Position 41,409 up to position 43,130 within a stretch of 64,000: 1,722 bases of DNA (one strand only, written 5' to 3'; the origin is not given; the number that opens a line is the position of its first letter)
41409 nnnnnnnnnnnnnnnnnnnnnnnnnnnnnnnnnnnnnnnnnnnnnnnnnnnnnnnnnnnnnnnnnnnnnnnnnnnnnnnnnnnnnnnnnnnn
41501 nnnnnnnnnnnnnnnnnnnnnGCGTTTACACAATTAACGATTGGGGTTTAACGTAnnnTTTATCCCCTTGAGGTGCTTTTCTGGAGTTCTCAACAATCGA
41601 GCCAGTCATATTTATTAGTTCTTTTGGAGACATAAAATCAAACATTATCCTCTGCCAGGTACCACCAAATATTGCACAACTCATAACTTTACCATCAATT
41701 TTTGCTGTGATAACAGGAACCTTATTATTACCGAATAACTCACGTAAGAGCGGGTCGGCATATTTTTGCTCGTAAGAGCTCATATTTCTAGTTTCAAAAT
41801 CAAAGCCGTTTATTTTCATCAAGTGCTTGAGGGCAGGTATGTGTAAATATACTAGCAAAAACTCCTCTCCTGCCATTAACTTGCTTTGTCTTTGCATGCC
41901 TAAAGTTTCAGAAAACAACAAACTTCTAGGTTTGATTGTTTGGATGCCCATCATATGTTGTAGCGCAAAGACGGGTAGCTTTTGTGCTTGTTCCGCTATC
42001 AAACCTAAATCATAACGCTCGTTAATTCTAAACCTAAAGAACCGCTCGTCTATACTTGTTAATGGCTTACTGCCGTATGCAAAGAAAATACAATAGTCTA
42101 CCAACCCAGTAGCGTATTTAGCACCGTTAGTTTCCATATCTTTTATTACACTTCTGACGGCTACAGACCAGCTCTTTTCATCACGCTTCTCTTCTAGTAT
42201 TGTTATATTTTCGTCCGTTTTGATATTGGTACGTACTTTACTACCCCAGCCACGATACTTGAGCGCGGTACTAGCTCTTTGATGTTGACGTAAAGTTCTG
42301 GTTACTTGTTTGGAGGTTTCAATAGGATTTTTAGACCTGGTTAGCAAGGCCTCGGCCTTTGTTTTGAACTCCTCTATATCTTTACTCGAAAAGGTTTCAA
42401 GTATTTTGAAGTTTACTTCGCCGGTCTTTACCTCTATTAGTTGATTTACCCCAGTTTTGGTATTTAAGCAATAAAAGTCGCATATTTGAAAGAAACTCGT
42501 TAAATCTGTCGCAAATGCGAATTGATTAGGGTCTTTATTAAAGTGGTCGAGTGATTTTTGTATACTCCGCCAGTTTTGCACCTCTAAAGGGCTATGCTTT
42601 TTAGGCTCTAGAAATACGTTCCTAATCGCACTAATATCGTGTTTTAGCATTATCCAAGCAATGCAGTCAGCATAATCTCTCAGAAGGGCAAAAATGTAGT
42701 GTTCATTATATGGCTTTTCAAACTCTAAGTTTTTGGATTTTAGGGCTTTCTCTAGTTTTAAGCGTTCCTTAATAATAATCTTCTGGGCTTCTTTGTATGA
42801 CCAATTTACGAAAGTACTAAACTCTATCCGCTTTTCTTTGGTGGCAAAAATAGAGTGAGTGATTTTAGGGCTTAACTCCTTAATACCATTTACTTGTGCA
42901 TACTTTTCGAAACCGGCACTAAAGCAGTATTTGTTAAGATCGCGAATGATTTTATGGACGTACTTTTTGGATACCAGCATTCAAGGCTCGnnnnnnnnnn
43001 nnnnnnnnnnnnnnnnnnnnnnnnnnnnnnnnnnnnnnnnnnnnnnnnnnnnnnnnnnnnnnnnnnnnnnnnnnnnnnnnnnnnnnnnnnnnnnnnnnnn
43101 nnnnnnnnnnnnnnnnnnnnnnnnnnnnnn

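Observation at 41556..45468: Unannotated 474-aa gene co-oriented with and 10 bp downstream of hsdR inside an AT-rich Type I RM island: a candidate new defence effector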

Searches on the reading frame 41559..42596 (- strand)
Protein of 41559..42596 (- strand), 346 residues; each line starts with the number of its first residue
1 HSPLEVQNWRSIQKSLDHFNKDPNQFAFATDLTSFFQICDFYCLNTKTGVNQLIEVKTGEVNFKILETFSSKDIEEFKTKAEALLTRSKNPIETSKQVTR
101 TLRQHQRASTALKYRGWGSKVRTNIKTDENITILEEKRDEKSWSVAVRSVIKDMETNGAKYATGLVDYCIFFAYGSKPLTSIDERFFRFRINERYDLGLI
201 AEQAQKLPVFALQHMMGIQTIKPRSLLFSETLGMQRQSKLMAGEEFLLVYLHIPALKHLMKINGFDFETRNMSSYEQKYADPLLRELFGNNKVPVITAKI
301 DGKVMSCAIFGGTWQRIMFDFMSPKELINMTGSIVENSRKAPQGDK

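Call 46: predict_structure(alignment_id=A2)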
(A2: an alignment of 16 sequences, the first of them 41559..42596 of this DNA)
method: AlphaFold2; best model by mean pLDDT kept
length: 346 residues; sequences in the alignment: 16
mean_pLDDT: 72.8   pTM: 0.67
mean pLDDT of the five models: 72.8, 72.4, 72.1, 71.5, 71.1
residues with pLDDT >= 90: 98; 70-90: 104; 50-70: 83; < 50: 61
segments of 3 or more residues with pLDDT < 50: 1-8, 10-12, 22-24, 26-59, 110-113, 344-346
pLDDT, mean of each block of 10 residues (from residue 1): 42 51 43 36 43 43 61 73 77 67 58 52 62 66 93 93 94 94 94 93 88 61 65 77 85 94 93 86 84 89 83 85 90 75 48
secondary structure, 60 per line:
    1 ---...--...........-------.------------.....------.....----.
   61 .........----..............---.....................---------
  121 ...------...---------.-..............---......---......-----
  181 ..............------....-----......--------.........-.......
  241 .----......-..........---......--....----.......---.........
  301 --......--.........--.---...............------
elements in order: H9-19 E40-44 E51-55 H60-69 H74-87 H91-111 E121-123 E130-132 H144-157 E161-166 E170-175 H181-194 H201-204 H212-215 H224-232 H234-241 E246-251 H253-262 E266-271 H274-277 H282-288 E292-300 E303-308 H311-319 H326-340

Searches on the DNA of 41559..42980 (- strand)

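Call 67: search_dna_similar(query=L022:11641-13041:+, collection=ecoli_genomes, mode=near, max_rows=12, rows=spread)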
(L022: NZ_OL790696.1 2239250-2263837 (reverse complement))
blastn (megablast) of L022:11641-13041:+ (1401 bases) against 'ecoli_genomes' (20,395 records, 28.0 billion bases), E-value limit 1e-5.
Records with a match: 67; places in all: 68; records where one place covers at least 80% of the query: 64.
Genomes with a match: 67 of 5426; with a place that covers at least 80% of the query: 64. Places per genome that has any: lowest 1, median 1, highest 2. On chromosomes: 67 places; on plasmids: 1.
Best place of each record, by identity: >=99% 66; 95-99% 1.
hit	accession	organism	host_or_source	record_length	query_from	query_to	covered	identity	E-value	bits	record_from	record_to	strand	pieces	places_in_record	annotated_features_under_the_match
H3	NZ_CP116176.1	Escherichia coli strain DETEC-E601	sink countertop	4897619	1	1401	100%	100.0%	0e+0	2588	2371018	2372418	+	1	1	hypothetical protein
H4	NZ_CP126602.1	Escherichia coli strain Ec1117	Oregano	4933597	1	1401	100%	99.9%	0e+0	2582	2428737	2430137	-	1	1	hypothetical protein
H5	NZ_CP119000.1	Escherichia coli strain CE0026f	Bos taurus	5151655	1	1401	100%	99.9%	0e+0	2582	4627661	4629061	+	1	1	hypothetical protein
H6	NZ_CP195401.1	Escherichia coli strain 20AR0192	Homo sapiens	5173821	1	1401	100%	99.9%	0e+0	2582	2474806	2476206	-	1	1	hypothetical protein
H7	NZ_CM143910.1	Escherichia coli strain E06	Homo sapiens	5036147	1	1401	100%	99.9%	0e+0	2582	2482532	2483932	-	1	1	hypothetical protein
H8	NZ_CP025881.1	Escherichia coli strain 503440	Homo sapiens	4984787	1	1401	100%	99.9%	0e+0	2577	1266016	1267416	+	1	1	hypothetical protein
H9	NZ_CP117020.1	Escherichia coli strain MLI106K3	Homo sapiens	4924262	1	1401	100%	99.9%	0e+0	2577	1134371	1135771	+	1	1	hypothetical protein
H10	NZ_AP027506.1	Escherichia coli strain LR-27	Homo sapiens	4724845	1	1401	100%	99.9%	0e+0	2577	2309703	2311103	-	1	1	hypothetical protein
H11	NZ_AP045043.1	Escherichia coli strain TK3896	Homo sapiens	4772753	1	1401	100%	99.9%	0e+0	2577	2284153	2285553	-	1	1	hypothetical protein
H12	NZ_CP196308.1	Escherichia coli strain ECE218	Homo sapiens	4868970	1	1401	100%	99.9%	0e+0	2575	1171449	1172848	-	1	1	hypothetical protein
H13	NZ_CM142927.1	Escherichia coli strain UCPROB-002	Homo sapiens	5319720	1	1401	100%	99.6%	0e+0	2556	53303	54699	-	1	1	hypothetical protein (x2)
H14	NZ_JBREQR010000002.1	Escherichia coli strain 401651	Homo sapiens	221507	1280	1401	9%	99.2%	1e-53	220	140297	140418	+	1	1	none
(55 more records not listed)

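Call 69: get_annotated_region(hit=H3, flank=14000)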
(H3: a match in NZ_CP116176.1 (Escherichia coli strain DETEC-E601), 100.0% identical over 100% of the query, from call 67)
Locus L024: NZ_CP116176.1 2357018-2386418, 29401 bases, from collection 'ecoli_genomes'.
description: Escherichia coli strain DETEC-E601 chromosome, complete genome
organism: Escherichia coli strain DETEC-E601 (NCBI taxid 562)
replicon: chromosome; assembly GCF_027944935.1
host: -; source: sink countertop; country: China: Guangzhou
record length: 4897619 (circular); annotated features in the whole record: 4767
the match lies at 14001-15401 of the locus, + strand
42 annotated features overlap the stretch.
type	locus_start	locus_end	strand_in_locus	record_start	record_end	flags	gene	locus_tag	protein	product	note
CDS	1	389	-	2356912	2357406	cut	-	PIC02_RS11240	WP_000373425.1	DUF1441 family protein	-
CDS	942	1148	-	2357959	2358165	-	-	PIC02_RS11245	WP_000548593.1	hypothetical protein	-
CDS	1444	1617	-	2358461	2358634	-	gnsB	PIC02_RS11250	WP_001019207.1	GnsA/GnsB family addiction module toxin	-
CDS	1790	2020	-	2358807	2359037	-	ynfN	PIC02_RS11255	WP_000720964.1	protein YnfN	-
CDS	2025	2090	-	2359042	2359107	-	ynfR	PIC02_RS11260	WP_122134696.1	small protein YnfR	-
CDS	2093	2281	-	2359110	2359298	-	ynfQ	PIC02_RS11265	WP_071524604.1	cold-shock protein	-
CDS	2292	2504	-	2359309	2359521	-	cspI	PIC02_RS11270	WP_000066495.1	cold shock protein CspI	-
CDS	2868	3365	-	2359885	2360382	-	rzpQ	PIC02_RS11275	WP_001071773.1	DUF2514 domain-containing protein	-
CDS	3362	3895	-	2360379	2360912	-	rrrQ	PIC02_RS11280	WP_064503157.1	lysozyme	-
CDS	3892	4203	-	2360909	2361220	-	ydfR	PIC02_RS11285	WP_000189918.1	DUF1327 domain-containing protein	-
CDS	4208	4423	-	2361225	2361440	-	essD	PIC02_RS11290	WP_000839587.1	phage lysis protein EssD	-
CDS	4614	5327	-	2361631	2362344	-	-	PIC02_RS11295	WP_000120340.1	helix-turn-helix domain-containing protein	-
CDS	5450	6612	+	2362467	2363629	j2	-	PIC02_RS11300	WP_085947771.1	IS3-like element IS3 family transposase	programmed frameshift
CDS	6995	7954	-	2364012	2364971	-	-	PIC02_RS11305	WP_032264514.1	YbgA family protein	-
CDS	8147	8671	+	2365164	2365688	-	-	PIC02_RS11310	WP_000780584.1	lipocalin family protein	-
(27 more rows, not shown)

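Call 70: get_annotated_region(hit=H5, flank=10000)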
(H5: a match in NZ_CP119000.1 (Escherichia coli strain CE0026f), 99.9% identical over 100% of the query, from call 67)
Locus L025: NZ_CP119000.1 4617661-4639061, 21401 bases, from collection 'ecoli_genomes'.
description: Escherichia coli strain CE0026f chromosome, complete genome
organism: Escherichia coli strain CE0026f (NCBI taxid 562)
replicon: chromosome; assembly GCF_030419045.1
host: Bos taurus; source: feces; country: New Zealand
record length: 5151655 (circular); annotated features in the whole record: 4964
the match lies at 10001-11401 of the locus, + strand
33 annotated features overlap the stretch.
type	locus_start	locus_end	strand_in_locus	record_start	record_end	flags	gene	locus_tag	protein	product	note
CDS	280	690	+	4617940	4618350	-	-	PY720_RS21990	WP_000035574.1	DUF1398 domain-containing protein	-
CDS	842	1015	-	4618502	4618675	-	gnsB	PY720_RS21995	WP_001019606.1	GnsA/GnsB family addiction module toxin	-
CDS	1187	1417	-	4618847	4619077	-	ynfN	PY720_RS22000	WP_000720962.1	protein YnfN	-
CDS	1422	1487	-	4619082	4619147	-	ynfR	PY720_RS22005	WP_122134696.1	small protein YnfR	-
CDS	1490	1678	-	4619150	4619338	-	ymcF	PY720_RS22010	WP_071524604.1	cold shock small protein YmcF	-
CDS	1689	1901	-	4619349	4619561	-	cspI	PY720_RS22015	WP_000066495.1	cold shock protein CspI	-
CDS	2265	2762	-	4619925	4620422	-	rzpQ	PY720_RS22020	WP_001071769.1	DUF2514 domain-containing protein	-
CDS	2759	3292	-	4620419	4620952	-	rrrQ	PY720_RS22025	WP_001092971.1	lysozyme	-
CDS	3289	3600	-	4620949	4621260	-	ydfR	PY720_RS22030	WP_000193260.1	DUF1327 domain-containing protein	-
CDS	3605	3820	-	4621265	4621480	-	essD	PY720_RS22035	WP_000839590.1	phage lysis protein EssD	-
CDS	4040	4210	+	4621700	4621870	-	ynfU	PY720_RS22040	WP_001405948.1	putative zinc-binding protein YnfU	-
CDS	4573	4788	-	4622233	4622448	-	cspB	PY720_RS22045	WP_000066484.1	cold shock-like protein CspB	-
CDS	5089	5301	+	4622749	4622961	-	cspF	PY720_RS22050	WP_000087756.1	cold shock-like protein CspF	-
CDS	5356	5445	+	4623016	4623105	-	-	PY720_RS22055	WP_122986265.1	hypothetical protein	-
CDS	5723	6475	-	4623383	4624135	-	ydfT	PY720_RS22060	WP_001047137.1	antitermination protein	-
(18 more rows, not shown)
